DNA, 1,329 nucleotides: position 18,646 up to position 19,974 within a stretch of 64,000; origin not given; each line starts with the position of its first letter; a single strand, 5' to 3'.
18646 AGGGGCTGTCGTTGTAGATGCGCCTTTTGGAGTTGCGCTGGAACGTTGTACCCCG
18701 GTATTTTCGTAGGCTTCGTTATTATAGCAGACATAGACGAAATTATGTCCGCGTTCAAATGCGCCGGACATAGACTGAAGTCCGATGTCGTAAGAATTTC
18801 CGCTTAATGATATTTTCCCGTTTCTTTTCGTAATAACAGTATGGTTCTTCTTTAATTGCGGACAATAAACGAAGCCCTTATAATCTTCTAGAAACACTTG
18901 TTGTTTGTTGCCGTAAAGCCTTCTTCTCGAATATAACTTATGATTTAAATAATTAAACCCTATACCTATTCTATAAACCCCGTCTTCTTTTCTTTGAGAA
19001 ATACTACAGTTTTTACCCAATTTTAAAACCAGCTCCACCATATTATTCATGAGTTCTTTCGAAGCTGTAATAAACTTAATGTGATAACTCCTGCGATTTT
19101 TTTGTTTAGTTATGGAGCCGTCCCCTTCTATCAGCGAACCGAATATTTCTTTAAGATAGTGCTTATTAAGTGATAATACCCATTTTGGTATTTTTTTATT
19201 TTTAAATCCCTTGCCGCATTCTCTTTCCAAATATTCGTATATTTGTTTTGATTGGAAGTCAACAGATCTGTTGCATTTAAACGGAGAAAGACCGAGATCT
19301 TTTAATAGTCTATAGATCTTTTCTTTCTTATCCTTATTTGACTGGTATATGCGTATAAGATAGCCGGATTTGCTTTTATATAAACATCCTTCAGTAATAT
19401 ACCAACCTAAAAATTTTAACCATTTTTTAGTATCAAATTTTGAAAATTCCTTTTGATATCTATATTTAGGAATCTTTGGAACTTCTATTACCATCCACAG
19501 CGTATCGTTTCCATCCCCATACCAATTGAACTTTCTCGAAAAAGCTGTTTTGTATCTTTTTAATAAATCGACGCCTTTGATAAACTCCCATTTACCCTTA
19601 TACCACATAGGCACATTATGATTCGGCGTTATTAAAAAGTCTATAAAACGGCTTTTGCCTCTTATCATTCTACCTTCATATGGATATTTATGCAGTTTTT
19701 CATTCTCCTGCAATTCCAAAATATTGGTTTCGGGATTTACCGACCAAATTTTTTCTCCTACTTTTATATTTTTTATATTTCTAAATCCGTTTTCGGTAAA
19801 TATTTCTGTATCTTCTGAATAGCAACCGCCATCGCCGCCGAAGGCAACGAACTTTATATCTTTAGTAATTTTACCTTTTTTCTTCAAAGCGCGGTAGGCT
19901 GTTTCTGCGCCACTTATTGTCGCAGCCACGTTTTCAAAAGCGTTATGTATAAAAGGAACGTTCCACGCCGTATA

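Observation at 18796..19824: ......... intein inserted at the TPP-binding GDGG motif of pyruvate:ferredoxin oxidoreductase beta subunit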

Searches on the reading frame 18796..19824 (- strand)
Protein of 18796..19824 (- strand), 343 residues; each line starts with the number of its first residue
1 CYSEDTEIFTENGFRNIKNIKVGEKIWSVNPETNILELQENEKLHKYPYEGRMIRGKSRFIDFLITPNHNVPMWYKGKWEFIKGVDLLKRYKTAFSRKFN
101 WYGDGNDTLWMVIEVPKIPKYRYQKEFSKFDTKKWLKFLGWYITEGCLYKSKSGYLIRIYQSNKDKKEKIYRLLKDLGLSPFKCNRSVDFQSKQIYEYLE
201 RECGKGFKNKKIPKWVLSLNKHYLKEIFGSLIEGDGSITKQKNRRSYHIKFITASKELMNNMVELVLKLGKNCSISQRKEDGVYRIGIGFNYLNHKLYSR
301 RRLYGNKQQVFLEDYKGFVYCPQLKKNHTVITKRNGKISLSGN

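Call 3: search_protein_families(library=pfam, proteins=[window:18796-19824:-], max_evalue=1)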
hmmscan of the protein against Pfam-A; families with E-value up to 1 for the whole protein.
window:18796-19824:- (343 aa): 5 families
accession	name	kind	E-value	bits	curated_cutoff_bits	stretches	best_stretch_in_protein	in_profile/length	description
PF14528.11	LAGLIDADG_3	-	5.4e-13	49.4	22.5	2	229-295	8-65/82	LAGLIDADG-like domain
PF14527.11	LAGLIDADG_WhiA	-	0.00052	20.5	23.2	1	232-283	9-58/93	WhiA LAGLIDADG-like domain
PF13403.11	Hint_2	-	0.081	13.7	28.4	1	1-32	2-33/147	Hint domain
PF05204.19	Hom_end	-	0.13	12.9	21.1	1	231-281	21-68/110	Homing endonuclease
PF11687.14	DUF3284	-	0.17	12.2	23.7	1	185-257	4-77/119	Domain of unknown function (DUF3284)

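Call 4: search_protein_families(library=ncbifam, proteins=[window:18796-19824:-], max_evalue=1)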
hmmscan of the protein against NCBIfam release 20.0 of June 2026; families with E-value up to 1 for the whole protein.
window:18796-19824:- (343 aa): 6 families
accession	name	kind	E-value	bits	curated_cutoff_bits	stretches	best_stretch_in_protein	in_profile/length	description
NF011303.0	PRK14715.1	equivalog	1.6e-09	35.4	1585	1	133-270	1118-1257/1627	DNA-directed DNA polymerase II large subunit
NF011491.0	PRK14898.1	equivalog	8e-06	24.2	783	1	138-286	248-395/860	DNA-directed RNA polymerase subunit A''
NF038098.1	GyrA_w_intein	exception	7.2e-05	20.8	1850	1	200-310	312-419/1232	intein-containing DNA gyrase subunit A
NF005852.0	PRK07773.1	equivalog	0.0041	15.4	780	1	208-284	596-673/886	replicative DNA helicase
TIGR01445.1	intein_Nterm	domain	0.14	13.1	24.5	1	1-71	1-81/83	intein N-terminal splicing region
NF040794.1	sarcosine_GrdF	exception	0.22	10.1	800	1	256-303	145-192/435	sarcosine reductase complex component B subunit beta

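Call 25: search_solved_structures(query=A1, max_evalue=0.01, show_alignments=3)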
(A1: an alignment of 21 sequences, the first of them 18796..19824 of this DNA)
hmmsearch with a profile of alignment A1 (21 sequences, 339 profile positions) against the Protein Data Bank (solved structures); distinct sequences matched with E-value up to 0.01: 6.
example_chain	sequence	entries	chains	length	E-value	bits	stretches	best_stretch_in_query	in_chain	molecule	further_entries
2cw7_A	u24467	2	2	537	4e-13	52.5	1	131-310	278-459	Endonuclease PI-PkoII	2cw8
7qsu_A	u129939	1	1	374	0.00016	24.3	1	119-298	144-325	V-ATPase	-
7qss_A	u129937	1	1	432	0.00024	23.7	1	119-298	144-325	V-type ATP synthase alpha chain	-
2jmz_A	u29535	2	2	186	0.00037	23.1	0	11-85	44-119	Hypothetical protein MJ0781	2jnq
2lwy_A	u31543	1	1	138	0.0045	19.5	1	3-42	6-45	BACTERIAL INTEIN-LIKE DOMAIN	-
9hth_A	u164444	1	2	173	0.0074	18.8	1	24-93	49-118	DNA-directed DNA polymerase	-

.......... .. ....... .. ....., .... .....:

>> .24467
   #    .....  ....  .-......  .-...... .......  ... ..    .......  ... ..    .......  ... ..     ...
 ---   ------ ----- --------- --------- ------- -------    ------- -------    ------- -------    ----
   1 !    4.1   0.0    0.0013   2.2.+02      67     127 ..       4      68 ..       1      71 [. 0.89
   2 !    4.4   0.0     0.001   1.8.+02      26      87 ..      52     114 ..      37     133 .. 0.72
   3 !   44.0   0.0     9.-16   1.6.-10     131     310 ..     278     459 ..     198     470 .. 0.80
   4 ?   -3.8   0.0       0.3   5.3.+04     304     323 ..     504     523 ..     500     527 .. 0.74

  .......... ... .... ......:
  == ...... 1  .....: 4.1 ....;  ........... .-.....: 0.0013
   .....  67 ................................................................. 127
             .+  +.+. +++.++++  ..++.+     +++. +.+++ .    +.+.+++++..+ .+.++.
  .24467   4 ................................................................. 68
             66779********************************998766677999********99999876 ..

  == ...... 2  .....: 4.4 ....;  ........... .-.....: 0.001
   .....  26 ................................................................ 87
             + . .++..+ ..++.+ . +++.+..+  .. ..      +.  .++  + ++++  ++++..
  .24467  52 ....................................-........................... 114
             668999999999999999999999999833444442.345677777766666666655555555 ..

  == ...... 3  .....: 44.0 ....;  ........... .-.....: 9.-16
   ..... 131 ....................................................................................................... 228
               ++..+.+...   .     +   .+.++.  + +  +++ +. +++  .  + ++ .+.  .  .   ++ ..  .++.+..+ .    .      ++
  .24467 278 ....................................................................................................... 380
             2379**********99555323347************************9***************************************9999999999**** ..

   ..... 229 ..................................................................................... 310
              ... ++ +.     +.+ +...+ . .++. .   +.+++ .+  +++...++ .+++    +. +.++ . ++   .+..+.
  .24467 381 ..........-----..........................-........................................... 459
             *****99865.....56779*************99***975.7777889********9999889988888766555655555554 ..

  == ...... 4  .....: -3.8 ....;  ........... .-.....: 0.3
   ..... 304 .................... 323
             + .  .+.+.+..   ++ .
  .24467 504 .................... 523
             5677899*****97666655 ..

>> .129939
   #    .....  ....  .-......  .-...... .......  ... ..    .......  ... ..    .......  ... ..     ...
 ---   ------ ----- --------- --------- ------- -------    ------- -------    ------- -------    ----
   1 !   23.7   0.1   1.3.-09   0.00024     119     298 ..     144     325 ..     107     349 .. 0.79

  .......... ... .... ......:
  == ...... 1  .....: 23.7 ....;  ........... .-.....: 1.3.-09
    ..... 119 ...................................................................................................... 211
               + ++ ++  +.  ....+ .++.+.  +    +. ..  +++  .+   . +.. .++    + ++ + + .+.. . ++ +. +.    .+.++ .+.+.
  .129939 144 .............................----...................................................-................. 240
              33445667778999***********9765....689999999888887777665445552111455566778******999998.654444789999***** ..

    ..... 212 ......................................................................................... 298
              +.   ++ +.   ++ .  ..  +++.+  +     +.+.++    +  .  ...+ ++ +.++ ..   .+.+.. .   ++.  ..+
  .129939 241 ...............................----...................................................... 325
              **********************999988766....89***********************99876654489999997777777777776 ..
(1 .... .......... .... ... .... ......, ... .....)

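Call 34: find_related_loci(query=A1, collection=genome_contigs, flank=3000)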
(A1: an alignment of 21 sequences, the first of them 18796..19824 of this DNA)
Query A1 (343 aa) in genome_contigs; peptide patterns used: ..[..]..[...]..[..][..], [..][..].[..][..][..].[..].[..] (x = any residue, [..] = any of these).
41 stretches matched a pattern; 14 encode a relative of the query (tblastn E <= 1e-3); 14 distinct loci.
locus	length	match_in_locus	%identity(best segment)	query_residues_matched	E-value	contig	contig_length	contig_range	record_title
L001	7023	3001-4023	83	1-343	0e+0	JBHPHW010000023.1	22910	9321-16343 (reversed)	Candidatus Omnitrophota bacterium isolate SAG AM-312-C06 AM-312-C06_NODE_23, whole genome shotgun sequence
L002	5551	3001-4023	82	1-343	0e+0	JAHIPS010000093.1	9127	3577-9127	MAG: Candidatus Omnitrophota bacterium isolate KR13_S3.mb.80 KR13_S3.mb.80_k141_417490, whole genome shotgun sequence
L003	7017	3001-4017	79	1-343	0e+0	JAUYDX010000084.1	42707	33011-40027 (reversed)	MAG: Candidatus Omnitrophota bacterium isolate C20_metabat.bin.76_sub C20_k141_722556, whole genome shotgun sequence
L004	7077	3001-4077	64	1-343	8e-145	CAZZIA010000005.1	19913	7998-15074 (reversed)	MAG TPA_asm: uncultured archaeon isolate binchicken_co387_65 genome assembly, contig: NODE_2727_length_19913_cov_5.66124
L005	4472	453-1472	59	1-343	3e-122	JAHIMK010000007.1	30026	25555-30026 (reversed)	MAG: Nanoarchaeota archaeon isolate KR13_N2.mb.68 KR13_N2.mb.68_k141_23073, whole genome shotgun sequence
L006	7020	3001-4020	58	1-343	3e-122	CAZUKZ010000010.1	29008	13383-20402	MAG TPA_asm: Candidatus Woesearchaeota archaeon isolate SRP077602_co2_412 genome assembly, contig: NODE_2396_length_2900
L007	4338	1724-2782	54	1-343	2e-119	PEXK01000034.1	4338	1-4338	MAG: Candidatus Diapherotrites archaeon CG08_land_8_20_14_0_20_30_16 CG08_land_8_20_14_0.20_scaffold_19803_c, whole geno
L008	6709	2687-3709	47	1-343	7e-103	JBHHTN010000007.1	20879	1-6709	MAG: Candidatus Micrarchaeia archaeon isolate s1_sp2_bin.3 NODE_124_length_20879_cov_5.102814, whole genome shotgun sequ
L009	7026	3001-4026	49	1-343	1e-101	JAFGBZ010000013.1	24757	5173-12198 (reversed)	MAG: Candidatus Iainarchaeum archaeon isolate Zod_Metabat.1066 k87_1948755, whole genome shotgun sequence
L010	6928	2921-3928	44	1-343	6e-83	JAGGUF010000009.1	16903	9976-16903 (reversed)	MAG: bacterium isolate AUK067 PB_MBMC_021_c_000000000012, whole genome shotgun sequence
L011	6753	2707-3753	40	1-343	1e-70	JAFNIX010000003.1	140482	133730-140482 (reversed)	MAG: Candidatus Brockarchaeota archaeon isolate DRTY-6.bins.80 NODE_3_length_140482_cov_7.08238, whole genome shotgun se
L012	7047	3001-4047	38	1-343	1e-66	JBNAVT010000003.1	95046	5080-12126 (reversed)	MAG: Thermoproteota archaeon isolate Kamch4342-D-MF-045 bin3.fa-3, whole genome shotgun sequence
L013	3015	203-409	39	1-69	3e-10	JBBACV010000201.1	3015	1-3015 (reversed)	MAG: Acholeplasmataceae bacterium isolate SO_2017_LW2_10 scaffold_70264_c1_LW138R_2017, whole genome shotgun sequence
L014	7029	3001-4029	32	1-343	4e-44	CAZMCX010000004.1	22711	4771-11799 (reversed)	MAG TPA_asm: uncultured archaeon isolate binchicken_co387_141 genome assembly, contig: NODE_2088_length_22711_cov_20.445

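Call 35: predict_structure(alignment_id=A1)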
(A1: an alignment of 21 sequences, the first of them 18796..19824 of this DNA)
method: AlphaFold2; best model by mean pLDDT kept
length: 343 residues; sequences in the alignment: 21
mean_pLDDT: 91.9   pTM: 0.91
mean pLDDT of the five models: 91.9, 91.6, 90.6, 90.6, 90.5
residues with pLDDT >= 90: 266; 70-90: 67; 50-70: 10; < 50: 0
segments of 3 or more residues with pLDDT < 50: none
pLDDT, mean of each block of 10 residues (from residue 1): 96 96 95 94 96 94 95 92 94 90 73 82 81 97 96 93 96 96 96 95 94 95 96 92 81 97 96 93 93 85 74 97 92 94 84
secondary structure, 60 per line:
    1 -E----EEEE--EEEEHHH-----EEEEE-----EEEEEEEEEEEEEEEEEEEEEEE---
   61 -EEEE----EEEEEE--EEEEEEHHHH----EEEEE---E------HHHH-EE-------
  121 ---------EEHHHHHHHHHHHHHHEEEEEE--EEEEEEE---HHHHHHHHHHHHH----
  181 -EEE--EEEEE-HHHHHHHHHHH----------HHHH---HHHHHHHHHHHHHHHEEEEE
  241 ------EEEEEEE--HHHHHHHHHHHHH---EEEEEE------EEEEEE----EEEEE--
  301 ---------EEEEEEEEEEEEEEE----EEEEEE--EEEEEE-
elements in order: E7-10 E13-16 E25-29 E35-57 E62-65 E70-75 E78-83 H84-87 E92-96 H107-110 H132-145 E146-151 E154-160 H164-176 E182-184 E187-191 H193-203 H214-217 H221-235 E236-240 E247-253 H256-268 E272-277 E284-289 E294-298 E310-324 E329-334 E337-342

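Call 38: fold_search(model_id=the predicted structure, library=pdb)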
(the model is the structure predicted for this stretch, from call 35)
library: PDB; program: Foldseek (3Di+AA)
matches with E <= 10: 758; with E <= 0.001: 99
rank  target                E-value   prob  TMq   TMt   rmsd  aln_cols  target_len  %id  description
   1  7qsu                  4.8e-18  1.00  0.61  0.58   9.3       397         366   17  Crystal structure of homing endonuclease-associated TliVMA intein (C1A, d333-339) (released 2022-03-30)
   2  2cw7                  2.5e-17  1.00  0.63  0.43  11.3       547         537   15  Crystal structure of intein homing endonuclease II (released 2006-04-18)
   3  7qss                  3.0e-16  1.00  0.62  0.51   7.4       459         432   14  Crystal structure of homing endonuclease-associated TliVMA intein (C1A) (released 2022-03-30)
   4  7qst                  8.0e-15  1.00  0.59  0.57   7.4       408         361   14  Crystal structure of homing endonuclease-associated PhoVMA intein (C1A) (released 2022-03-30)
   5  1vde_A                8.7e-14  1.00  0.53  0.45  10.9       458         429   13  PI-SCEI, A HOMING ENDONUCLEASE WITH PROTEIN SPLICING ACTIVITY (released 1998-04-08)
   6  1ef0_A                1.0e-13  1.00  0.48  0.40  20.4       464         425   12  CRYSTAL STRUCTURE OF PI-SCEI MINIPRECURSOR (released 2000-06-07)
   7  1vde_B                1.6e-13  1.00  0.56  0.47  10.2       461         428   15  PI-SCEI, A HOMING ENDONUCLEASE WITH PROTEIN SPLICING ACTIVITY (released 1998-04-08)
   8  1jva_B                5.6e-13  1.00  0.58  0.48  11.1       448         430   12  CRYSTAL STRUCTURE OF THE VMA1-DERIVED ENDONUCLEASE BEARING THE N AND C EXTEIN PROPEPTIDES (released 2002-08-29)
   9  1jva_A                7.5e-13  1.00  0.54  0.46  10.8       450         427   13  CRYSTAL STRUCTURE OF THE VMA1-DERIVED ENDONUCLEASE BEARING THE N AND C EXTEIN PROPEPTIDES (released 2002-08-29)
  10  1dq3                  7.9e-13  1.00  0.63  0.49   8.1       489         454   12  CRYSTAL STRUCTURE OF AN ARCHAEAL INTEIN-ENCODED HOMING ENDONUCLEASE PI-PFUI (released 2000-07-05)
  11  1dfa                  1.1e-12  1.00  0.54  0.47  10.8       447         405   13  CRYSTAL STRUCTURE OF PI-SCEI IN C2 SPACE GROUP (released 1999-12-08)
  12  1um2_A                1.2e-12  1.00  0.58  0.49  11.0       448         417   13  Crystal Structure of the Vma1-Derived Endonuclease with the Ligated Extein Segment (released 2004-09-22)
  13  1ef0_B                1.3e-11  1.00  0.53  0.47  10.5       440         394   13  CRYSTAL STRUCTURE OF PI-SCEI MINIPRECURSOR (released 2000-06-07)
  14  1um2_B                2.0e-11  1.00  0.60  0.51  11.0       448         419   13  Crystal Structure of the Vma1-Derived Endonuclease with the Ligated Extein Segment (released 2004-09-22)
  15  1lwt_A                2.7e-11  1.00  0.56  0.45  11.3       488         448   13  Crystal structure of the intein homing endonuclease PI-SceI bound to its substrate DNA (Ca2+ free) (released 2002-09-27)
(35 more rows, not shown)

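Call 46: find_homologous_proteins(query=A1, max_evalue=1e-10)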
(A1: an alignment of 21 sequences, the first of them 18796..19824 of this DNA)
Query A1 (21 sequences) (343 aa, profile of the alignment): 21 proteins with E <= 1e-10 among 5032 candidates.
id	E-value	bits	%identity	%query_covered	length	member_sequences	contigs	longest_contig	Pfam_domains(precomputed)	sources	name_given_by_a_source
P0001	1.4e-163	562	100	100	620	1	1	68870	PF02775.27,PF14528.12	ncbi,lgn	-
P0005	4.0e-161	554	80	100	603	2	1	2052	PF02775.27,PF14528.12,PF14527.12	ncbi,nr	ncbi:MAG: hypothetical protein KJ706_01540, partial [Candidatus Omnitrophica bacterium]|nr:hypotheti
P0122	6.0e-91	323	58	64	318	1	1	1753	-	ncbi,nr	ncbi:hypothetical protein H0N95_02075, partial [Candidatus Micrarchaeota archaeon]|nr:hypothetical p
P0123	7.4e-66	241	30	100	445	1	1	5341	PF14528.12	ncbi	ncbi:MAG: hypothetical protein DRI61_07340, partial [Chloroflexi bacterium]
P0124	2.0e-61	226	34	100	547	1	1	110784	PF02075.24,PF14528.12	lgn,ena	-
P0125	8.0e-61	224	28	100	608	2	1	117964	PF03602.22,PF14528.12,PF01555.25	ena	-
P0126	3.6e-58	216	29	100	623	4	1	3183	PF00112.30,PF13529.14,PF14528.12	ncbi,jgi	jgi:C1A family cysteine protease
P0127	7.3e-56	208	31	100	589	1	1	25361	PF09250.17,PF14528.12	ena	-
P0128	2.9e-53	199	29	100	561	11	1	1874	-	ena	-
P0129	5.7e-53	198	30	81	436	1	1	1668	PF14528.12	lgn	-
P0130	1.2e-50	191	31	100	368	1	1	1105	PF14528.12,PF14890.12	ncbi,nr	ncbi:hypothetical protein GW950_02290, partial [Candidatus Wolfebacteria bacterium]|nr:hypothetical 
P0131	7.2e-49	185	32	81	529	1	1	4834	PF03477.22,PF14528.12,PF14527.12,PF13597.12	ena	-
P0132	7.7e-46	175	28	100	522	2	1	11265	-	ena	-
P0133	4.5e-41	159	28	69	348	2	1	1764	-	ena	-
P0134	1.8e-38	151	29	100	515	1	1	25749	PF22769.2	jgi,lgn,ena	-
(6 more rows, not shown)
